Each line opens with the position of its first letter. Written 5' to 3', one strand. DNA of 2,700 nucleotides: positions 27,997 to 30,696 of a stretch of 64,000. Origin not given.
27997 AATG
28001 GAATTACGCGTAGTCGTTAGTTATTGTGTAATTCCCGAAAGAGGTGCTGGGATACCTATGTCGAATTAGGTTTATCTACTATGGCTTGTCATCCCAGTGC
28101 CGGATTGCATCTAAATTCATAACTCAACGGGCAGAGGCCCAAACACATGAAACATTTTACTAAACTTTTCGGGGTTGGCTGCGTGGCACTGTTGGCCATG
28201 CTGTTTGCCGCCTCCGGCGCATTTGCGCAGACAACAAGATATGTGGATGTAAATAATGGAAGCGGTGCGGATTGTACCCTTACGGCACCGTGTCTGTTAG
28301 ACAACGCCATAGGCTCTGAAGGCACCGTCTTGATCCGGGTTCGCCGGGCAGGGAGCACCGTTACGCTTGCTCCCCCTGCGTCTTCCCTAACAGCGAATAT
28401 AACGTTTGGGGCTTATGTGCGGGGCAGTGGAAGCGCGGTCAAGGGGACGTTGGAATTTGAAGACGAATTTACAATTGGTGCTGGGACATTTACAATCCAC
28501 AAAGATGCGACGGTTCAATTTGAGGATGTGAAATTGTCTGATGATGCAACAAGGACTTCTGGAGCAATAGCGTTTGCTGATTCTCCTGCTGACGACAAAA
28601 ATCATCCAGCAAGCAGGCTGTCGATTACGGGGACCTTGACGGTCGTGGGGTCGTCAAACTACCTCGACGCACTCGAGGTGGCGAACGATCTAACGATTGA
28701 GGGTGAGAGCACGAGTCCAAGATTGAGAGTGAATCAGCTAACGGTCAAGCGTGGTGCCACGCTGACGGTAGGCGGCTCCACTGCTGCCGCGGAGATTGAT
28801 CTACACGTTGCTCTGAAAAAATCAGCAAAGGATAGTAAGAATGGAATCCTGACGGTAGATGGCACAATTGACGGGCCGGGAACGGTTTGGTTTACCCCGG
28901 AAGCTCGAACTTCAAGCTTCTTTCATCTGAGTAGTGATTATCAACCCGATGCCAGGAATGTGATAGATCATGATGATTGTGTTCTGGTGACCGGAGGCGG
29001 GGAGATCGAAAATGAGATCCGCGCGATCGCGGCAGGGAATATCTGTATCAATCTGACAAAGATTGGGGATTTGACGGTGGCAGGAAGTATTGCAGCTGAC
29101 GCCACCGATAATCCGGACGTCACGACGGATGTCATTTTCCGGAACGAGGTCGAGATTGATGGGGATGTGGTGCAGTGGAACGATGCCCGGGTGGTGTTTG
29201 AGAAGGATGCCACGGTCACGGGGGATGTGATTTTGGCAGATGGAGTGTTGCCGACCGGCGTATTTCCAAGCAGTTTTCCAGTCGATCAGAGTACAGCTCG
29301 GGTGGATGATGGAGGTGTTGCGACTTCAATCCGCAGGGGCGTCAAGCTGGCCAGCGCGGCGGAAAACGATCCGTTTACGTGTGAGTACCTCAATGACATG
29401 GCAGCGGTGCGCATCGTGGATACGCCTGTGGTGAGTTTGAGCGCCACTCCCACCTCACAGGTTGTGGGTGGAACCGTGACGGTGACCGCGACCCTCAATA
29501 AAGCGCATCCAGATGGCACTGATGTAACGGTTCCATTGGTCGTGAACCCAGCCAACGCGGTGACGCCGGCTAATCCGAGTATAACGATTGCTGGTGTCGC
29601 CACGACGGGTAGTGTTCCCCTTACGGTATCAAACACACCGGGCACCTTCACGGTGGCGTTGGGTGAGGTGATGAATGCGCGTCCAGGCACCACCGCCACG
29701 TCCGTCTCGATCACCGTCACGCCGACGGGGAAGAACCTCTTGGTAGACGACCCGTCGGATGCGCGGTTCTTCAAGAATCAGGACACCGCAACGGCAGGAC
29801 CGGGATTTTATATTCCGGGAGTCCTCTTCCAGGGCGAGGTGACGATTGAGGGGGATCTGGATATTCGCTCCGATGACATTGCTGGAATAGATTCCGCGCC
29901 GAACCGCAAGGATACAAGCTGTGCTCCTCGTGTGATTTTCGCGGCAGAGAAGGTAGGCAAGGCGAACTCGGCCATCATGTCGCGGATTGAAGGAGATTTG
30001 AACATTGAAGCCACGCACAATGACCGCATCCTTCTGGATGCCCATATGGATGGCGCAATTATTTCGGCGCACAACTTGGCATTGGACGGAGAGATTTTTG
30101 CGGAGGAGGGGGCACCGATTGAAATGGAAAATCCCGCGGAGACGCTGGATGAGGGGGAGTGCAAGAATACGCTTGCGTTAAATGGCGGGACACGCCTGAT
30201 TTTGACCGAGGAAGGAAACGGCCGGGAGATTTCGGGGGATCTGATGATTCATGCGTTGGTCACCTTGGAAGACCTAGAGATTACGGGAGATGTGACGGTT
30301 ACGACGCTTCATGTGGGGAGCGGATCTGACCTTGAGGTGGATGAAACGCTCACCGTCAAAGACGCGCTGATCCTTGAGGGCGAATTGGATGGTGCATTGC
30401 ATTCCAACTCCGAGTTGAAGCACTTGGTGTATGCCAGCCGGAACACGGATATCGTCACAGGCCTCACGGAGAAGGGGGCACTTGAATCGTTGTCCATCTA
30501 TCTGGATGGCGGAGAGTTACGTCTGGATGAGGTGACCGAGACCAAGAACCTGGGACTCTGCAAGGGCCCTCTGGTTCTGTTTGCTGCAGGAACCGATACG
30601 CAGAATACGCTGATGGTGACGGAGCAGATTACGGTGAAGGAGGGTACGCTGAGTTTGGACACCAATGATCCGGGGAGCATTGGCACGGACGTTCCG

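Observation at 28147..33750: Mosaic identity between the two giant paralogs suggests segmental gene conversion with retained N-terminal diversity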

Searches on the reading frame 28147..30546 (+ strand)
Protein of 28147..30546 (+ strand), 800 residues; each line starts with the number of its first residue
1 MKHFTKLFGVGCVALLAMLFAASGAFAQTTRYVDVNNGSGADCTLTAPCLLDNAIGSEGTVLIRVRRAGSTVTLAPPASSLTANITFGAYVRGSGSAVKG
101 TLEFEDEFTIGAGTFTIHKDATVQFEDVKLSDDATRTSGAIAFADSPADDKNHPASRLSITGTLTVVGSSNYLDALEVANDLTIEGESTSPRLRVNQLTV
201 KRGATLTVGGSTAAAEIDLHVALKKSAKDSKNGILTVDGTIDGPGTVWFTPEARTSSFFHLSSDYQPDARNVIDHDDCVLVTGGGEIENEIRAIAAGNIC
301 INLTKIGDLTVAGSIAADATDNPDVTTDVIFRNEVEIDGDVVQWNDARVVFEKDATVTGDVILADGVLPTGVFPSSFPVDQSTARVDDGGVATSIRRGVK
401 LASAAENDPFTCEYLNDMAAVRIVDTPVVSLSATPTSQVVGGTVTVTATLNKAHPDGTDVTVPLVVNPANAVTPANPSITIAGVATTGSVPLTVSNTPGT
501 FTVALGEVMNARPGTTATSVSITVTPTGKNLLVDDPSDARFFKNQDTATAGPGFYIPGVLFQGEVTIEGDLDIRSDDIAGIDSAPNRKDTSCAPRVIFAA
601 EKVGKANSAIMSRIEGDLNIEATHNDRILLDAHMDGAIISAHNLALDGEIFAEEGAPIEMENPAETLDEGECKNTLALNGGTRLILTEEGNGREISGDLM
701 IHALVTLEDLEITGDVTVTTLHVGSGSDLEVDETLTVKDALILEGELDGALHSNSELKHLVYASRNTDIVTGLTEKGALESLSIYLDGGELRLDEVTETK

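Call 41: predict_structure(alignment_id=A2)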
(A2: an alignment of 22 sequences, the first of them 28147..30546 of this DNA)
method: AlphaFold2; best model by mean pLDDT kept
length: 800 residues; sequences in the alignment: 22
mean_pLDDT: 73.4   pTM: 0.69
mean pLDDT of the five models: 73.4, 73.2, 70.6, 69.4, 66.4
residues with pLDDT >= 90: 195; 70-90: 334; 50-70: 122; < 50: 149
segments of 3 or more residues with pLDDT < 50: 1-27, 147-151, 253-256, 316-323, 375-425, 527-554, 579-591, 671-674
pLDDT, mean of each block of 10 residues (from residue 1): 32 42 47 86 87 88 94 91 92 90 93 91 93 66 67 80 87 89 87 87 91 70 68 81 88 52 65 75 92 81 94 57 66 95 85 95 74 46 35 40 37 34 50 75 83 70 83 83 84 78 75 62 53 23 29 62 95 68 36 75 83 93 78 84 92 85 77 62 81 78 89 89 86 87 82 83 71 59 68 52
secondary structure, 60 per line:
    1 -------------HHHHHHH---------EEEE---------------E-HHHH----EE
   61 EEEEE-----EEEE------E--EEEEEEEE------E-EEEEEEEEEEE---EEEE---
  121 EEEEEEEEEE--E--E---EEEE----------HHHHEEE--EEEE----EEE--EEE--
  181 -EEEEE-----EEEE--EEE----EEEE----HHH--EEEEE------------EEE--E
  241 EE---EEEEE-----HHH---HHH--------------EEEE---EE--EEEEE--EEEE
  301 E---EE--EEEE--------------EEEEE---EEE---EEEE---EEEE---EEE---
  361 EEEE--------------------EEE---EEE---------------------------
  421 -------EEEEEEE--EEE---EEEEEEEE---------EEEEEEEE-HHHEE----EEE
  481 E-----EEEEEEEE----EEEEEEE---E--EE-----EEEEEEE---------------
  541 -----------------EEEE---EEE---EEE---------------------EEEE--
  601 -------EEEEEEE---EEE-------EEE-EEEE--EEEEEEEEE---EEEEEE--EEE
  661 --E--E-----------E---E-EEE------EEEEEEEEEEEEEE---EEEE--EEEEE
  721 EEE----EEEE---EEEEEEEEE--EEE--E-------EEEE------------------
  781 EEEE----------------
elements in order (helices of 4 or more, strands of 3 or more residues): H14-20 E30-33 H51-54 E59-65 E71-74 E84-91 E100-110 E114-117 E121-130 E140-143 H154-157 E158-160 E163-166 E171-173 E176-178 E182-186 E192-195 E198-200 E205-208 E218-222 E235-237 E240-242 E246-250 E279-282 E290-294 E297-301 E309-312 E327-331 E335-337 E341-344 E348-351 E355-357 E361-364 E385-387 E391-393 E428-434 E437-439 E443-450 E460-467 E478-481 E487-494 E499-505 E519-525 E558-561 E565-567 E571-573 E595-598 E608-614 E618-620 E628-630 E632-635 E638-646 E650-655 E658-660 E684-686 E693-706 E710-713 E716-723 E728-731 E735-743 E746-748 E759-762 E781-784

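Call 45: fold_search(model_id=the predicted structure, library=pdb)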
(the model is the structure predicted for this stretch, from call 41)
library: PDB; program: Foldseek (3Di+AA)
matches with E <= 10: 1811; with E <= 0.001: 0
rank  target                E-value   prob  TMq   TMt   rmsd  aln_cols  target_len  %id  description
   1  3fq4_A                2.2e-02  1.00  0.10  0.61   4.1       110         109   13  Crystal structure of the Calx-beta domain of integrin beta4 (released 2009-06-23)
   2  21ji_A                2.2e-02  1.00  0.09  0.10   5.8       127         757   22  Crystal structure of isoprimeverose-producing enzyme from Phaeoacremonium minimum (released 2026-04-08)
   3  21ji_C                2.4e-02  1.00  0.09  0.10   6.1       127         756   20  Crystal structure of isoprimeverose-producing enzyme from Phaeoacremonium minimum (released 2026-04-08)
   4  5vi0_A                2.9e-02  1.00  0.09  0.20   5.7       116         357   15  Pseudomonas fluorescens alkylpurine DNA glycosylase AlkC bound to DNA containing an abasic site analog (released 2017-10-25)
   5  3e9t_D                3.0e-02  1.00  0.11  0.66   3.7       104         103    9  Crystal structure of Apo-form Calx CBD1 domain (released 2009-09-01)
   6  21ji_B                3.3e-02  1.00  0.09  0.09   6.0       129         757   21  Crystal structure of isoprimeverose-producing enzyme from Phaeoacremonium minimum (released 2026-04-08)
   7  5x7g                  4.5e-02  1.00  0.10  0.11   5.4       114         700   16  Crystal Structure of Paenibacillus sp. 598K cycloisomaltooligosaccharide glucanotransferase (released 2017-04-26)
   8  7cwd                  4.7e-02  1.00  0.10  0.10   4.2       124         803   12  Crystal structure of beta-galactosidase II from Bacillus circulans in complex with beta-D-galactopyranosyl disaccharide (released 2020-12-09)
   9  3e9t_C                4.7e-02  1.00  0.10  0.61   3.7       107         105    9  Crystal structure of Apo-form Calx CBD1 domain (released 2009-09-01)
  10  5yot_A                4.9e-02  0.99  0.09  0.09   6.0       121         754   17  Isoprimeverose-producing enzyme from Aspergillus oryzae in complex with isoprimeverose (released 2018-11-07)
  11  8aif_A                5.4e-02  1.00  0.10  0.51   6.5       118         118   10  TapA acts as specific chaperone in TasA non-amyloid filament formation (released 2023-04-12)
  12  6oe6_A                5.6e-02  0.99  0.09  0.43  12.9       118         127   13  Structure of a Uncharacterized protein from Leptospira interrogans serogroup Icterohaemorrhagiae serovar Copenhageni ( (released 2019-04-17)
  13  8ybm_B                5.9e-02  0.97  0.08  0.37   8.2       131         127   10  Crystal structure of nanobody SEB-Nb6 bound to staphylococcal enterotoxin B (SEB) (released 2024-12-25)
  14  6b6l_A                6.1e-02  1.00  0.09  0.10   4.5       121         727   14  The crystal structure of glycosyl hydrolase family 2 (GH2) member from Bacteroides cellulosilyticus DSM 14838 (released 2017-10-11)
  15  8aif_C                6.1e-02  1.00  0.10  0.51   6.3       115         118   10  TapA acts as specific chaperone in TasA non-amyloid filament formation (released 2023-04-12)
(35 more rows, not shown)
